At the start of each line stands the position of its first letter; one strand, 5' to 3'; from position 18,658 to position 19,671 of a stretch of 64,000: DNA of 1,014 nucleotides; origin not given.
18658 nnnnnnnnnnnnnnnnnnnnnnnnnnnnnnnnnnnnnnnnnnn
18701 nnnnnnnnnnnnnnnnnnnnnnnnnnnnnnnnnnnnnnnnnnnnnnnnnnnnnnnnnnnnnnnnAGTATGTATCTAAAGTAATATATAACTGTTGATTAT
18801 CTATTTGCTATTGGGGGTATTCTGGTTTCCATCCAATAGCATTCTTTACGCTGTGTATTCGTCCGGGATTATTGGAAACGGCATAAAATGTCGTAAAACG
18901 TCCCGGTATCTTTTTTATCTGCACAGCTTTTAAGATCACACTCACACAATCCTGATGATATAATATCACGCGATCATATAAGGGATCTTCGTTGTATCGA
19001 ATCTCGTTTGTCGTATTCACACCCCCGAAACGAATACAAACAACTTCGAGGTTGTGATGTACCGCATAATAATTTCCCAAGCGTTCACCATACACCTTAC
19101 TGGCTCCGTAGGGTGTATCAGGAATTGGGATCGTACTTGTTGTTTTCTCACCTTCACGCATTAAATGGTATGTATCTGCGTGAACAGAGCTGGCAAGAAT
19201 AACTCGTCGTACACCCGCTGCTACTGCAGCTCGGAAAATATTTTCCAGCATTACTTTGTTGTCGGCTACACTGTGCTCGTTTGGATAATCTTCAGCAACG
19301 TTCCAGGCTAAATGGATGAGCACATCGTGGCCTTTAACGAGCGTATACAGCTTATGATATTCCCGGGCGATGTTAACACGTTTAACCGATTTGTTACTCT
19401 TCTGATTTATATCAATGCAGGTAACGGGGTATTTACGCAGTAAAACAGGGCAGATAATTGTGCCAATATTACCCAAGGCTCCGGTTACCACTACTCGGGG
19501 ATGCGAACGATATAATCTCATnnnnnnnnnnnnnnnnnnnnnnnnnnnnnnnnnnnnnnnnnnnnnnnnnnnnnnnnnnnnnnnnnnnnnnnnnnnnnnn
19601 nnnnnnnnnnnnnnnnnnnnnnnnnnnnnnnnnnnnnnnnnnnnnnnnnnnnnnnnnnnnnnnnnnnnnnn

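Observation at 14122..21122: AT-rich nucleotide-sugar modification operon with a Nudix-DegT aminotransferase fusion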

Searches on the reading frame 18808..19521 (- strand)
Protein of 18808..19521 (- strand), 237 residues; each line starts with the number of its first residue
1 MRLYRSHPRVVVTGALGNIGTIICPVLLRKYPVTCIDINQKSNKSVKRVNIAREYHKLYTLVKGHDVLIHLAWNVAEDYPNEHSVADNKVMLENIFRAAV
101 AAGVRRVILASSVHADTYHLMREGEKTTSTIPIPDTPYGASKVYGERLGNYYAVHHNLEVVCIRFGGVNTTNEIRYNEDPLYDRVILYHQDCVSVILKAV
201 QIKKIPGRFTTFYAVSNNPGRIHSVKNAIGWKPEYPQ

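Call 3: search_protein_families(library=pfam, proteins=[window:18808-19521:-], max_evalue=0.01)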
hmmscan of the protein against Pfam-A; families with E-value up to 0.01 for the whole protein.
window:18808-19521:- (237 aa): 7 families
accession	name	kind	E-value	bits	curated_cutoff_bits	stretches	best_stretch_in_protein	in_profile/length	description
PF01370.27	Epimerase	-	3.2e-16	59.9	20.9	1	10-166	1-170/240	NAD dependent epimerase/dehydratase family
PF16363.11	GDP_Man_Dehyd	-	3.8e-07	30.3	27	1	12-164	2-179/332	GDP-mannose 4,6 dehydratase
PF01073.25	3Beta_HSD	-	5.1e-07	29.4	22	1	11-147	1-155/280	3-beta hydroxysteroid dehydrogenase/isomerase family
PF13460.12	NAD_binding_10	-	3.3e-05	24.3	27.2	1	14-117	1-103/184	NAD(P)H-binding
PF07993.18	NAD_binding_4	-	0.00011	21.9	20.1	1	58-170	82-209/258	Male sterility protein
PF03435.24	Sacchrp_dh_NADP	-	0.0024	18.7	25.1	1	10-75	1-79/129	Saccharopine dehydrogenase NADP binding domain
PF02719.21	Polysacc_synt_2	-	0.0056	16.3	20.2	0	10-112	1-128/293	Polysaccharide biosynthesis protein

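Call 4: search_protein_families(library=ncbifam, proteins=[window:18808-19521:-], max_evalue=0.01)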
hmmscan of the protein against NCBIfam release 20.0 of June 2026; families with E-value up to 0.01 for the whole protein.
window:18808-19521:- (237 aa): 6 families
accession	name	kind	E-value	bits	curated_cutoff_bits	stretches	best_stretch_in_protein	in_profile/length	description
NF041293.1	G6PDh_Azf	equivalog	5.4e-21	75.1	400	1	9-228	4-237/252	NAD-dependent glucose-6-phosphate dehydrogenase Azf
TIGR03466.1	HpnA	hypoth_equivalog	4e-07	29.2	367.65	1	9-162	2-164/327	hopanoid-associated sugar epimerase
TIGR01746.1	Thioester-redct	subfamily_domain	1e-05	25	213.35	1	60-170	84-197/371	thioester reductase domain-containing protein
TIGR01179.1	galE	equivalog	4.9e-05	22.3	262.3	1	10-165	2-173/332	UDP-glucose 4-epimerase GalE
TIGR04180.1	EDH_00030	hypoth_equivalog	5e-05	22.5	475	1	52-164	58-171/297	NAD-dependent 4,6-dehydratase LegB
NF042422.1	oxyalk_red_OleD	equivalog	0.005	16.2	580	1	9-147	2-148/329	2-alkyl-3-oxoalkanoate reductase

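Call 11: search_solved_structures(query=window:18808-19521:-, max_evalue=0.001)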
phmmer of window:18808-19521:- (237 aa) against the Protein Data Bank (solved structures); distinct sequences matched with E-value up to 0.001: 29.
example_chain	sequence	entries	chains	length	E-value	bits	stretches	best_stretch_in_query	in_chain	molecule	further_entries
6mfh_A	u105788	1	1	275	5.2e-13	52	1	9-167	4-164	Mutated Uronate Dehydrogenase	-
3rft_A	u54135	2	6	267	3.3e-12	49.4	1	8-234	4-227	Uronate dehydrogenase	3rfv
3rfx_A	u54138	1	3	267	5.8e-11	45.3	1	8-234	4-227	Uronate dehydrogenase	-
3ay3_A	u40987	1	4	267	1.5e-10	43.9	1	9-167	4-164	NAD-dependent epimerase/dehydratase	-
6wjb_A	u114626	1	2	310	2e-09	40.3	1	7-168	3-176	NAD-dependent epimerase/dehydratase family protein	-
6wj9_A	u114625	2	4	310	1.6e-08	37.4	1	7-168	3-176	NAD-dependent epimerase/dehydratase family protein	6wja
3a1n_A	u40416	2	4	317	2.3e-08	36.8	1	10-169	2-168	NDP-sugar epimerase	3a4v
3m2p_A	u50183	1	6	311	3.4e-08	36.3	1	9-173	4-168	UDP-N-acetylglucosamine 4-epimerase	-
4id9_A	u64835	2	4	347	7.1e-08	35.2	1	7-180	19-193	SHORT-CHAIN DEHYDROGENASE/REDUCTASE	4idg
3a9w_A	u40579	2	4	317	8.4e-08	35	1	10-169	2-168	NDP-sugar epimerase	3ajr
7cgv_A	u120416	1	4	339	5.4e-06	29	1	7-168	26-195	Artificial L-threonine 3-dehydrogenase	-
3wmw_A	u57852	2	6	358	5.9e-06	28.9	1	6-168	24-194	NAD dependent epimerase/dehydratase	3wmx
6zl6_A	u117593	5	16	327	1e-05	28.2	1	10-168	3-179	Epimerase domain-containing protein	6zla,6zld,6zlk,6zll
4yr9_A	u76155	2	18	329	1.1e-05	28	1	7-170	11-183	L-threonine 3-dehydrogenase, mitochondrial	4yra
4yrb_A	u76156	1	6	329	1.4e-05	27.7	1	7-170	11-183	L-threonine 3-dehydrogenase, mitochondrial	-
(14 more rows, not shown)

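Call 51: search_protein_families(library=padloc, proteins=[window:18808-19521:-], max_evalue=0.001)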
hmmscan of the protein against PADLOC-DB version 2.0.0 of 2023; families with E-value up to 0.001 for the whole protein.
window:18808-19521:- (237 aa): 0 families

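Call 52: search_protein_families(library=phrogs, proteins=[window:18808-19521:-], max_evalue=0.001)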
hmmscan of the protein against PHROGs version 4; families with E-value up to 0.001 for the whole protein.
window:18808-19521:- (237 aa): 1 family
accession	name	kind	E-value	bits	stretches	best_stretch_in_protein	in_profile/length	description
phrog_540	-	DNA, RNA and nucleotide metabolism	1.7e-14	54.2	1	8-165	293-457/715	nucleotide-sugar epimerase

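Call 76: search_dna_similar(query=window:18808-19521:-, collection=plasmids, mode=protein, max_rows=10)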
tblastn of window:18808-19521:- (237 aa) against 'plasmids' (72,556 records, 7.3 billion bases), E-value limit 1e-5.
Records with a match: 288; places in all: 300; records where one place covers at least 80% of the query: 234.
Best place of each record, by identity: <60% 288.
By first word of the organism name: Ralstonia 134; Rhizobium 68; Sinorhizobium 13; Burkholderia 11; Caballeronia 10; Paraburkholderia 9; Shinella 8; Deinococcus 8; Haloferax 5; Haladaptatus 3; and 17 more.
By predicted mobility (MOB-suite, as given by PLSDB): non-mobilizable 130; mobilizable 114; conjugative 44.
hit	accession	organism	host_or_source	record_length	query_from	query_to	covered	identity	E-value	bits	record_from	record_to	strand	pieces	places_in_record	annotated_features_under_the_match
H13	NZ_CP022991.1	Paraburkholderia aromaticivorans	-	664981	6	218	90%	34.7%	2e-15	82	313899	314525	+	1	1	NAD(P)-dependent oxidoreductase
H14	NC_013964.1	Haloferax volcanii DS2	-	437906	9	233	95%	32.0%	4e-17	87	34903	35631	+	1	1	L-arabinose 1-dehydrogenase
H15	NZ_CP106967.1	Haloferax alexandrinus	-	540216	9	233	95%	32.0%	4e-17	87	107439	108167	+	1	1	L-arabinose 1-dehydrogenase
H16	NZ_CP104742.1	Haloferax lucentense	-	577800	9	233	95%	32.0%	4e-17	87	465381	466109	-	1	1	L-arabinose 1-dehydrogenase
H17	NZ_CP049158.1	Caballeronia sp. SBC1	whole organism,soil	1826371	6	218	90%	33.0%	8e-15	80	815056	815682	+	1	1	none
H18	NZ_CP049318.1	Caballeronia sp. SBC2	whole organism,soil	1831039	6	218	90%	33.0%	8e-15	80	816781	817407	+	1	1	none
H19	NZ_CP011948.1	Haloferax gibbonsii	whole genome,saline saltern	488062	9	233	95%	31.2%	5e-17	87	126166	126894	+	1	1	L-arabinose 1-dehydrogenase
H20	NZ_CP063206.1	Haloferax gibbonsii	cultured ...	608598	9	233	95%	31.2%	5e-17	87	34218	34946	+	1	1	L-arabinose 1-dehydrogenase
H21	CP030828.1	Neorhizobium sp. NCHU2750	Rosa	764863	9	234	95%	30.8%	9e-10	66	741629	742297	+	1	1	NAD-dependent dehydratase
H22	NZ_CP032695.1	Rhizobium jaguaris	Calliandra grandiflora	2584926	10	234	95%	30.5%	1e-11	71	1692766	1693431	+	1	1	none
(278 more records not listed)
